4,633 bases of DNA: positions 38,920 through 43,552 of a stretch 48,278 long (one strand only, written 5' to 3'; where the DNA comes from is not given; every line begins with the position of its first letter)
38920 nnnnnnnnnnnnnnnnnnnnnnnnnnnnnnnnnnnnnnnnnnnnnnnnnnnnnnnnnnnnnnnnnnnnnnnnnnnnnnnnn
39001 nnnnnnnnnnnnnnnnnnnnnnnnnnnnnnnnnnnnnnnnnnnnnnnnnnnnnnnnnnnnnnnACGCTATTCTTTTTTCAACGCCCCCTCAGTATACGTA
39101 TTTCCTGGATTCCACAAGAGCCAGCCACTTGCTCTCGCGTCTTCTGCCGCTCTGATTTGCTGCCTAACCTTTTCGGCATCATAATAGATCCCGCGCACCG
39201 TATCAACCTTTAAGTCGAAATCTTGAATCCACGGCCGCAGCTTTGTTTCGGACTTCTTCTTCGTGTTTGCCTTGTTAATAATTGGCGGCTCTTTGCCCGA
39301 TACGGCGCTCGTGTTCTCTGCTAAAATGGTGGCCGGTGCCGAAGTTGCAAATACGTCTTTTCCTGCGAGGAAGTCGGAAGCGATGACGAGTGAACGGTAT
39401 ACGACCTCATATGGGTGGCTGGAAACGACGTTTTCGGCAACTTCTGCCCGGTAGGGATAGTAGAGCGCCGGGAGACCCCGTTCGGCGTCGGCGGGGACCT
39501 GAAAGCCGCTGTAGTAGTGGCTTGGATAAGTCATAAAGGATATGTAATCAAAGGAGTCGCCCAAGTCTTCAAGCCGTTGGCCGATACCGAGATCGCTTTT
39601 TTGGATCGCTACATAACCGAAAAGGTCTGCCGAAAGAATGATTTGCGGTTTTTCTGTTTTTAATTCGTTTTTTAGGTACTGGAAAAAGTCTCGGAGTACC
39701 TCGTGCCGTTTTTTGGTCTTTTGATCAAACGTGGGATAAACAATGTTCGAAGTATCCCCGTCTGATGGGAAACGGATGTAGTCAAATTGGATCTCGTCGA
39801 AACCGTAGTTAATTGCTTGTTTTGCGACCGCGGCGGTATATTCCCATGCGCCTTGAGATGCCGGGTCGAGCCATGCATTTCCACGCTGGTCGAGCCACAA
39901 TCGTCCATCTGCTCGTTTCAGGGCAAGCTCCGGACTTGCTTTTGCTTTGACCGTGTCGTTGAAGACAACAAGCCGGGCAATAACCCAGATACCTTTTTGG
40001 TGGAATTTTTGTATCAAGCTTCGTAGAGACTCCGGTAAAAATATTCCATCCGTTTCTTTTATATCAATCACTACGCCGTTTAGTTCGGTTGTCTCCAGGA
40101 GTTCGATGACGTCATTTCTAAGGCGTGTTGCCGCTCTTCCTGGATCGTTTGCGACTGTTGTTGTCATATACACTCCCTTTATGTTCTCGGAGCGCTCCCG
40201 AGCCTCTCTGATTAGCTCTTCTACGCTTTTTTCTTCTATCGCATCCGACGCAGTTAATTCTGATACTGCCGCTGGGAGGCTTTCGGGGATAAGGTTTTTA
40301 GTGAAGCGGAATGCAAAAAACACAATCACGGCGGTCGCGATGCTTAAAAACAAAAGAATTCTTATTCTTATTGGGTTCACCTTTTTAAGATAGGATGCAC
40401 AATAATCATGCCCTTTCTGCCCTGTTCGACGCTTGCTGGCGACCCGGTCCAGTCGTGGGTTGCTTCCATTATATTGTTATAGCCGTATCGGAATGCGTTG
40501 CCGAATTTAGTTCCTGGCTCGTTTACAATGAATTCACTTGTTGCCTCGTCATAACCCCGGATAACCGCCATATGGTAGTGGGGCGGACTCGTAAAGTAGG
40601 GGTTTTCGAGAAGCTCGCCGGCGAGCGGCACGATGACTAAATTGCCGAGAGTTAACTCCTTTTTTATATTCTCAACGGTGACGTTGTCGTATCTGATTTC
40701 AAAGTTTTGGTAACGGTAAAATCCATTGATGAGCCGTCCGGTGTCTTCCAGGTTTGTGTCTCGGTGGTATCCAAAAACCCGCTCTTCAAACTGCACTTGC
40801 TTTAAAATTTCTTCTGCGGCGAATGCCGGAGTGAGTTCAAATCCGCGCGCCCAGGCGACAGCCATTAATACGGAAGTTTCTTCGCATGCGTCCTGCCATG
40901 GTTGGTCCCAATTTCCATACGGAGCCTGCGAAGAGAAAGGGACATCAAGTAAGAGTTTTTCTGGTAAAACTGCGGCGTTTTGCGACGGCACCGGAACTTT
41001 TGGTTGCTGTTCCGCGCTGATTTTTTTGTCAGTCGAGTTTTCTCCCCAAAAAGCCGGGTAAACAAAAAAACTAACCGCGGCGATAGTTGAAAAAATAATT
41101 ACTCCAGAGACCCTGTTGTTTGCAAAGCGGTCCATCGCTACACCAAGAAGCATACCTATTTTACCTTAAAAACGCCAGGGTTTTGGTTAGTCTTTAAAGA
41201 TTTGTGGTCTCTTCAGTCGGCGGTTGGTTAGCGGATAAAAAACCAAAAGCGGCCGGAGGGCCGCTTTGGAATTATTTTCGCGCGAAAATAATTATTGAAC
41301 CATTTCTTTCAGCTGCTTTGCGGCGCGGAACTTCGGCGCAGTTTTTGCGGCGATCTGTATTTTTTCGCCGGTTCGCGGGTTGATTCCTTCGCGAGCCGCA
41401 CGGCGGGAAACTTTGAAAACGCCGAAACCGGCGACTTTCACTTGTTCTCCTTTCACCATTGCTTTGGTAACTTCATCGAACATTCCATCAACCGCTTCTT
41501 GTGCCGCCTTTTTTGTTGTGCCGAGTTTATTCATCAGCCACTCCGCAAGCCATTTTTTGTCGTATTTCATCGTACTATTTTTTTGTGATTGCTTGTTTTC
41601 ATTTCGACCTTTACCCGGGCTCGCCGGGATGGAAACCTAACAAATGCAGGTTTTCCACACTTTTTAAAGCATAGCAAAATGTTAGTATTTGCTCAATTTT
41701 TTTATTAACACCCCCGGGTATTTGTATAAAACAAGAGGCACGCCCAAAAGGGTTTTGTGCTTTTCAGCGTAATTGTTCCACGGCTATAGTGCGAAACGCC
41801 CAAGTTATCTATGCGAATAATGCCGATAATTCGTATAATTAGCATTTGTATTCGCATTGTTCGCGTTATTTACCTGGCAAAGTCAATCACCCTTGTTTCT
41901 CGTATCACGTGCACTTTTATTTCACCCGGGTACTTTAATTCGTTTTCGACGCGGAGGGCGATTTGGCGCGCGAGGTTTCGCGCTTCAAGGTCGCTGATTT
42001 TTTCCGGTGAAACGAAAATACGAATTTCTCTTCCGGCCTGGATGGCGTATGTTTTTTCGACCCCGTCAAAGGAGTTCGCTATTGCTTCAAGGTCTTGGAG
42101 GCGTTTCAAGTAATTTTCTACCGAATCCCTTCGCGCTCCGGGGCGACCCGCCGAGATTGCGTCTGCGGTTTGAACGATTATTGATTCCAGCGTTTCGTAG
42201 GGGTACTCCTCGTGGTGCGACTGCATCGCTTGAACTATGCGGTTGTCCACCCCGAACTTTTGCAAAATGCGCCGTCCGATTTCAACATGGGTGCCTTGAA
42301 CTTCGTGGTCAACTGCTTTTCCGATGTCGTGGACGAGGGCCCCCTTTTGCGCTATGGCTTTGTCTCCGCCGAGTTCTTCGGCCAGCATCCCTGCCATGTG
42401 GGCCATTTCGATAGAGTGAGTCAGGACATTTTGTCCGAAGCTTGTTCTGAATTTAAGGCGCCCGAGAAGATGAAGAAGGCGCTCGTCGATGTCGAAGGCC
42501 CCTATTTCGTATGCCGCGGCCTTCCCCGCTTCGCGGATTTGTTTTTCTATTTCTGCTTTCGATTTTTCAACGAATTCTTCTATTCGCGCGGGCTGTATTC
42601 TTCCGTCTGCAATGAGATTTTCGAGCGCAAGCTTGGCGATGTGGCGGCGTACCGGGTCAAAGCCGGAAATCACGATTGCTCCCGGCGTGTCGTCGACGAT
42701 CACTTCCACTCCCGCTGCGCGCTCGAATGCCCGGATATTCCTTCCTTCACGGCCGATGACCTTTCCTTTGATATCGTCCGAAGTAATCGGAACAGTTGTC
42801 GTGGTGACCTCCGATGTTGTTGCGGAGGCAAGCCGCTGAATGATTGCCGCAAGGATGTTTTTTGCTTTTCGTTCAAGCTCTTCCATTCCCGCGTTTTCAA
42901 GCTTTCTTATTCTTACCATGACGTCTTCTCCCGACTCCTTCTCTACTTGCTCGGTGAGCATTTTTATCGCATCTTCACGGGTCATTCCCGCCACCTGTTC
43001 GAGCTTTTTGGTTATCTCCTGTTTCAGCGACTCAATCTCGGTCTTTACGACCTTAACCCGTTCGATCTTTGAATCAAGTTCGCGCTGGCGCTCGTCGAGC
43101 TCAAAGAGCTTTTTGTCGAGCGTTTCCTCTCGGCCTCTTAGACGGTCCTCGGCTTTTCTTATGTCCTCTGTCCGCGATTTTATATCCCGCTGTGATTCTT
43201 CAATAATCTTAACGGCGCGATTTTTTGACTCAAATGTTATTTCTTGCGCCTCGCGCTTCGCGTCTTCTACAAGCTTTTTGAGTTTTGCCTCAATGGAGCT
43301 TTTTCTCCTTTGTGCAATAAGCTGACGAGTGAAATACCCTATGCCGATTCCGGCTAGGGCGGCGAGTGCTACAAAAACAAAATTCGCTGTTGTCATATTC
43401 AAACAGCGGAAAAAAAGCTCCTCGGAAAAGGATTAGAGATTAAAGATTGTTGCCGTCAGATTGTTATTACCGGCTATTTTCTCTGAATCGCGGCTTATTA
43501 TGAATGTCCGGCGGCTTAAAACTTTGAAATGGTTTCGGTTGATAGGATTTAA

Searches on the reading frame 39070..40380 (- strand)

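Call 63: search_protein_families(library=pfam, proteins=[window:39070-40380:-], max_evalue=0.001)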
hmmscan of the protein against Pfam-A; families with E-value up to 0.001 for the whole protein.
window:39070-40380:- (437 aa): 2 families
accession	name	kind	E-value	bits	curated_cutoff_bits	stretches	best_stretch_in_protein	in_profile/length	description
PF13200.12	DUF4015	-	5.1e-80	269.3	27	2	119-339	63-260/313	Putative glycosyl hydrolase domain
PF00704.34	Glyco_hydro_18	-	0.00013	22.2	29.6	0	181-288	93-184/317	Glycosyl hydrolases family 18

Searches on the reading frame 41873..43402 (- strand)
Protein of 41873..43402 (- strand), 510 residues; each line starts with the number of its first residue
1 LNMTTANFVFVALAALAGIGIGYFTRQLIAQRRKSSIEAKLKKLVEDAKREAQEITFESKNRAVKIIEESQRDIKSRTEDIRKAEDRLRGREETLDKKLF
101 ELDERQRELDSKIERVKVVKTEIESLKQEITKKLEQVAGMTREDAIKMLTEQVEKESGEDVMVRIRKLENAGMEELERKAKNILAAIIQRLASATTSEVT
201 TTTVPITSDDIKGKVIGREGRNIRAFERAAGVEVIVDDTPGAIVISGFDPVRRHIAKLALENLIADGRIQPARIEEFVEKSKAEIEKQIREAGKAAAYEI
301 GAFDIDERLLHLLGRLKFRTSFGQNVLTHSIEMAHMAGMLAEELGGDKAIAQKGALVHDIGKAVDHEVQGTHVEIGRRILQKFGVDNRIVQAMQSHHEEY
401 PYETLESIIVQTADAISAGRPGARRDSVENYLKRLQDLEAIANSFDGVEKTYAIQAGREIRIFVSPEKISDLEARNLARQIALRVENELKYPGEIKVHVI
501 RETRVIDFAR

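Call 63: search_protein_families(library=pfam, proteins=[window:41873-43402:-], max_evalue=0.001)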
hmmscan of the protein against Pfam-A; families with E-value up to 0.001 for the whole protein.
window:41873-43402:- (510 aa): 4 families
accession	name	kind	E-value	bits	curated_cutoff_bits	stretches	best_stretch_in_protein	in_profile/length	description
PF12072.13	RNase_Y_N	-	1.1e-31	110.3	32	1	8-193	3-199/201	RNase Y N-terminal region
PF01966.28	HD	-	2.1e-19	70.3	22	1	326-418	1-115/116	HD domain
PF00013.35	KH_1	-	2.9e-06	27.4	21.5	1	209-261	9-65/66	KH domain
PF08668.18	HDOD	-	5.8e-06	26.4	22.9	0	325-364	94-134/196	HDOD domain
